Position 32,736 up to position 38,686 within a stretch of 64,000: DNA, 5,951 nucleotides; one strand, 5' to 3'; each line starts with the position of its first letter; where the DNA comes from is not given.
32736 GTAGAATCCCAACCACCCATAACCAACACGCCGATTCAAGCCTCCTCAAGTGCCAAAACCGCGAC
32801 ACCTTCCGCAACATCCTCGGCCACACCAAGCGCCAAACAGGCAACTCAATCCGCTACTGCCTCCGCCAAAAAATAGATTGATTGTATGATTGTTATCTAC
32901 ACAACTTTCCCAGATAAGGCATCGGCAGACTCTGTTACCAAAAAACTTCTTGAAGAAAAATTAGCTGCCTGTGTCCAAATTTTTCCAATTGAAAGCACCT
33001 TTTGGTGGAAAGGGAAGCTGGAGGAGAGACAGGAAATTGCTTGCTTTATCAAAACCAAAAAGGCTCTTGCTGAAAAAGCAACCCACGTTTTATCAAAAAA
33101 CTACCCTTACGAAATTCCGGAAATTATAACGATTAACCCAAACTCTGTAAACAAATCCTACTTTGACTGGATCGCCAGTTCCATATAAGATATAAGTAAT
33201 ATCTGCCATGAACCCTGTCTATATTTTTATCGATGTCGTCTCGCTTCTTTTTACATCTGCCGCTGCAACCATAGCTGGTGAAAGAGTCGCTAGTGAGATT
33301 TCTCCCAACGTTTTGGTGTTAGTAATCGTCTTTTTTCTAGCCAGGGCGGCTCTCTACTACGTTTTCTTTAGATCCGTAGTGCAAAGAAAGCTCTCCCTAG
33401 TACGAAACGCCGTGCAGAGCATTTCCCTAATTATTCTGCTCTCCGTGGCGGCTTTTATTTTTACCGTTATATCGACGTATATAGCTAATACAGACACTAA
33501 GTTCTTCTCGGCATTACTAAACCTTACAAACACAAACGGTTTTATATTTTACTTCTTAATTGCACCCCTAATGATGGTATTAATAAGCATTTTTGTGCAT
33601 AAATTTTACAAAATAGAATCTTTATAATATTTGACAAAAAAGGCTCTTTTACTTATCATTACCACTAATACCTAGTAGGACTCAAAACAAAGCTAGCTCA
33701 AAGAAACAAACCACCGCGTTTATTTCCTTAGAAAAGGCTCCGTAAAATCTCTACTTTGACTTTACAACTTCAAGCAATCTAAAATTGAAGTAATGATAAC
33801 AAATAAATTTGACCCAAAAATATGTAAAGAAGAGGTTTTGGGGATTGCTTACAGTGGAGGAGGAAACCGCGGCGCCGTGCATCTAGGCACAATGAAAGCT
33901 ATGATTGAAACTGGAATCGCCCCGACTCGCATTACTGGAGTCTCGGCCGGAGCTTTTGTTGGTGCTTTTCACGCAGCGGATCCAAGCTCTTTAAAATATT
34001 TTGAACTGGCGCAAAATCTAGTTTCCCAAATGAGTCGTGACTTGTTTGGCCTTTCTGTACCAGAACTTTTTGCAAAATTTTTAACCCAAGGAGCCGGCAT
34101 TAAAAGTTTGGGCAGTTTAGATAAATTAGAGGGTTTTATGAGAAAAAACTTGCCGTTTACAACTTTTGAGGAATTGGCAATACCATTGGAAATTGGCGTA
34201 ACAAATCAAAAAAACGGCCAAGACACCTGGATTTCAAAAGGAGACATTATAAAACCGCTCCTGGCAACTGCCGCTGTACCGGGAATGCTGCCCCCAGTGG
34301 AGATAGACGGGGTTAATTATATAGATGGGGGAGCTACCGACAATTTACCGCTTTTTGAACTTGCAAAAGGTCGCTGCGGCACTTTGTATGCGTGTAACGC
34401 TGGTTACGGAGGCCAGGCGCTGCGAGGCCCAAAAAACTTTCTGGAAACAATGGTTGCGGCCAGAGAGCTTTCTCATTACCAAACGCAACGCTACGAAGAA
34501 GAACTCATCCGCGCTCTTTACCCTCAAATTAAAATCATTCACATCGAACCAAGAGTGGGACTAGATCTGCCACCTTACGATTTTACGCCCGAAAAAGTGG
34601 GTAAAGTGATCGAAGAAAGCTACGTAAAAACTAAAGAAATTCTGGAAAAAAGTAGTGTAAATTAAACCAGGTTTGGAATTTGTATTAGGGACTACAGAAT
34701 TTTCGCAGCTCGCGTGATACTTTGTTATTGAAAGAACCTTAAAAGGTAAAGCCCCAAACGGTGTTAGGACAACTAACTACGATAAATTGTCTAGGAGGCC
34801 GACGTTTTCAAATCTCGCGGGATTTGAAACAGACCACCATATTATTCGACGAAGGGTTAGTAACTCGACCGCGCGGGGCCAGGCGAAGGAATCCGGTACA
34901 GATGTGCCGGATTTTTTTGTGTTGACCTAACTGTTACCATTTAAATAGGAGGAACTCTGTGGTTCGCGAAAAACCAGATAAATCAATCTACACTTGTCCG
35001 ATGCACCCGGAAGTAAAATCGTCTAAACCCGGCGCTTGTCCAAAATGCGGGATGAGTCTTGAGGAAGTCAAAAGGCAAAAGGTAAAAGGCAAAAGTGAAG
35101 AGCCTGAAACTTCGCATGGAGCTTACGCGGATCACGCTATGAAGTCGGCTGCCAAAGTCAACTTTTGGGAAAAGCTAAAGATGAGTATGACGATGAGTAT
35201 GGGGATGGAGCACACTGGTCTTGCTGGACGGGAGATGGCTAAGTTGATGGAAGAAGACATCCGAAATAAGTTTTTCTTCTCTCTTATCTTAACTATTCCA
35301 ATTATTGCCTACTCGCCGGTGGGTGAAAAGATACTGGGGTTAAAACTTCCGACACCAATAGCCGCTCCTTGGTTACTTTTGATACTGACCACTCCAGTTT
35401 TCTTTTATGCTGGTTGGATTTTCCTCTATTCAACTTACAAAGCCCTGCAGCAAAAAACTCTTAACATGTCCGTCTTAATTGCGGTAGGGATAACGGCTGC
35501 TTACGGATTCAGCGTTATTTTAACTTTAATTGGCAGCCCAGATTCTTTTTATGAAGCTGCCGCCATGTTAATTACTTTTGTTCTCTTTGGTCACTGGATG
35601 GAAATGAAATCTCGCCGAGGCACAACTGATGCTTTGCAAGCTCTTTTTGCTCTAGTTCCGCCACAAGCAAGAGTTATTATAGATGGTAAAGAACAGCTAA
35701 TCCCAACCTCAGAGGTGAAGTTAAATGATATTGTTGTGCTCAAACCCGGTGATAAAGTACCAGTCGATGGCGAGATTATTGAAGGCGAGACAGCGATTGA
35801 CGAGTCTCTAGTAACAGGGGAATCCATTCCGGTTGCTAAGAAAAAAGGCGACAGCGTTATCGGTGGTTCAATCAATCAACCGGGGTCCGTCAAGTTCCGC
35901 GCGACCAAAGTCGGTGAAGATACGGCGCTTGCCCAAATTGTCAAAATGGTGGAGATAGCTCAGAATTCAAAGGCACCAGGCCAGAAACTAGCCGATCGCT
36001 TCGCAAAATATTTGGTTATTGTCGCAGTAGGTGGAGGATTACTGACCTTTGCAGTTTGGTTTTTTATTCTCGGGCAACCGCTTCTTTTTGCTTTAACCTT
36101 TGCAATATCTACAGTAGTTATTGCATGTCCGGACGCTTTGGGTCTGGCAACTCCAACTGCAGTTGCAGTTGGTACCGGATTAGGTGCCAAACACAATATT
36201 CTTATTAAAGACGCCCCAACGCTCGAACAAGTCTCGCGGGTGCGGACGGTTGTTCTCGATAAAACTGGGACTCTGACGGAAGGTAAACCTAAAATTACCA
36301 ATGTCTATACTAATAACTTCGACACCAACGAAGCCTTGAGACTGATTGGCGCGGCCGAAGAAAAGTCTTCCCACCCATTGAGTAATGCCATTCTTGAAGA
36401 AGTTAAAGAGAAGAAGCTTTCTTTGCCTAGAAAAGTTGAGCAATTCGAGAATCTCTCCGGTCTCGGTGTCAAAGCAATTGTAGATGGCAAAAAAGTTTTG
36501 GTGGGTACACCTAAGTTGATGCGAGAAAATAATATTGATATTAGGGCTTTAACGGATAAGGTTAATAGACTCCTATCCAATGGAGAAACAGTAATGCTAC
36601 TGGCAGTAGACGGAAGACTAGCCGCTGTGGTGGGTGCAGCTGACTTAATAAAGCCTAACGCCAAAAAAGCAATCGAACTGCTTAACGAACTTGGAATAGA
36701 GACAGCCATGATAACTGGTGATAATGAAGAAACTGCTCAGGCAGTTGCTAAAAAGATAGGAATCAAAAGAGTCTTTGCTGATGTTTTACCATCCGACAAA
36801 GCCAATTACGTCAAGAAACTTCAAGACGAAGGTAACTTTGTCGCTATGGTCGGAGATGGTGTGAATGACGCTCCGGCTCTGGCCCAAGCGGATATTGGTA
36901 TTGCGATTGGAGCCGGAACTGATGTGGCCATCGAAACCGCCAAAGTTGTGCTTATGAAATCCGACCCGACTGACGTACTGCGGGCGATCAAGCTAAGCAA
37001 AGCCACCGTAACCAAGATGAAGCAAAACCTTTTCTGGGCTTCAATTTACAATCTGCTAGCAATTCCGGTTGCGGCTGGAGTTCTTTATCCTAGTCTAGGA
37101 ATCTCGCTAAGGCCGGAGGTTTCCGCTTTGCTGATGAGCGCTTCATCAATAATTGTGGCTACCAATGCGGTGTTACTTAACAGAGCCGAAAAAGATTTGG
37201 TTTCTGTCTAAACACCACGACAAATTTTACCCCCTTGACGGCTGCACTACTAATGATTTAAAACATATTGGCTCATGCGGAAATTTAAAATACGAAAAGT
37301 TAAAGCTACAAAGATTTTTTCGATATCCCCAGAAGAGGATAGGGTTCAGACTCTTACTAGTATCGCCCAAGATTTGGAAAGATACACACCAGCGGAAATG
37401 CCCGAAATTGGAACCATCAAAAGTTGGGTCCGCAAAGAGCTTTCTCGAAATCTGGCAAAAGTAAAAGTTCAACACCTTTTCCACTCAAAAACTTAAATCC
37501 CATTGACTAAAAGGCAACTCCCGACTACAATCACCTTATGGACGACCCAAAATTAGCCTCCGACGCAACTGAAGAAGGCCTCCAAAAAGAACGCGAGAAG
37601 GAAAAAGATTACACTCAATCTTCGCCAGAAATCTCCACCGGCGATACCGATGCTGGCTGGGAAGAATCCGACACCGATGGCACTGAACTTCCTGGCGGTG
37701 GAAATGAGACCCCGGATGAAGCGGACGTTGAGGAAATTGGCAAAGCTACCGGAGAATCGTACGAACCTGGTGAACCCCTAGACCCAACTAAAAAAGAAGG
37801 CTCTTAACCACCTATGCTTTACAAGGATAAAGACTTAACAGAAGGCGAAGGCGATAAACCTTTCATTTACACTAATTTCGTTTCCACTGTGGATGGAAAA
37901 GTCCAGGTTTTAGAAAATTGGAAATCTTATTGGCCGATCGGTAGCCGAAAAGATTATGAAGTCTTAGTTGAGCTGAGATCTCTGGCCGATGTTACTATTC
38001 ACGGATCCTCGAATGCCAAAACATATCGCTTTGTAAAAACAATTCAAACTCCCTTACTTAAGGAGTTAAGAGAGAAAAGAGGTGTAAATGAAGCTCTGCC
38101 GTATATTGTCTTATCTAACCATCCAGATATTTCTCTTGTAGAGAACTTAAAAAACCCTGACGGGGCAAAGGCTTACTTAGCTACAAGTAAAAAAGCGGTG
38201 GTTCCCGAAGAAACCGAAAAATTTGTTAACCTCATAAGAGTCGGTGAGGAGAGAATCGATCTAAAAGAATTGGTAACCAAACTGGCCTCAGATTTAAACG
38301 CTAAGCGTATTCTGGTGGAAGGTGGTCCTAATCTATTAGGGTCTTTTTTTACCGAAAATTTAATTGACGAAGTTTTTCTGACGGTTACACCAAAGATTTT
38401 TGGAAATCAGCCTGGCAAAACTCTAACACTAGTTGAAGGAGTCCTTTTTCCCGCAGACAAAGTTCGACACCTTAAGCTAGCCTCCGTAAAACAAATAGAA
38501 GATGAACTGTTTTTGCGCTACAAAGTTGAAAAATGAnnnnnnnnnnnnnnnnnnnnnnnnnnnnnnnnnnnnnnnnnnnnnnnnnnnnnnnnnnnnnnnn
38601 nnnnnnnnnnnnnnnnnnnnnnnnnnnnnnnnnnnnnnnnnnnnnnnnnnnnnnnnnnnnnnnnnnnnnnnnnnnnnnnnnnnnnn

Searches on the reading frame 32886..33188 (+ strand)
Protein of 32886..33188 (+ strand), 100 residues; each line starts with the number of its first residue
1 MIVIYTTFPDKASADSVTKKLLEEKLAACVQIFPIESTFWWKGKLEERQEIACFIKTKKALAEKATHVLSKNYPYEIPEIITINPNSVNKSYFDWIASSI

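Call 91: search_protein_families(library=pfam, proteins=[window:32886-33188:+], max_evalue=0.0001)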
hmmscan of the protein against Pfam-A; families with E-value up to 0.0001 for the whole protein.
window:32886-33188:+ (100 aa): 1 family
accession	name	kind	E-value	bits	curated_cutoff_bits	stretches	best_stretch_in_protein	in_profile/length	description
PF03091.20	CutA1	-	8.1e-33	112.6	22.4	1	2-98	1-98/99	CutA1 divalent ion tolerance protein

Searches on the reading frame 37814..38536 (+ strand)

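Call 91: search_protein_families(library=pfam, proteins=[window:37814-38536:+], max_evalue=0.0001)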
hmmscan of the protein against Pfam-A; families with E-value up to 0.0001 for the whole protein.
window:37814-38536:+ (240 aa): 1 family
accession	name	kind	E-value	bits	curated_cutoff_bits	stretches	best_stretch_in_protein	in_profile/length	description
PF01872.23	RibD_C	-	2.1e-26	93.4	24.1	1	16-232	1-195/197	RibD C-terminal domain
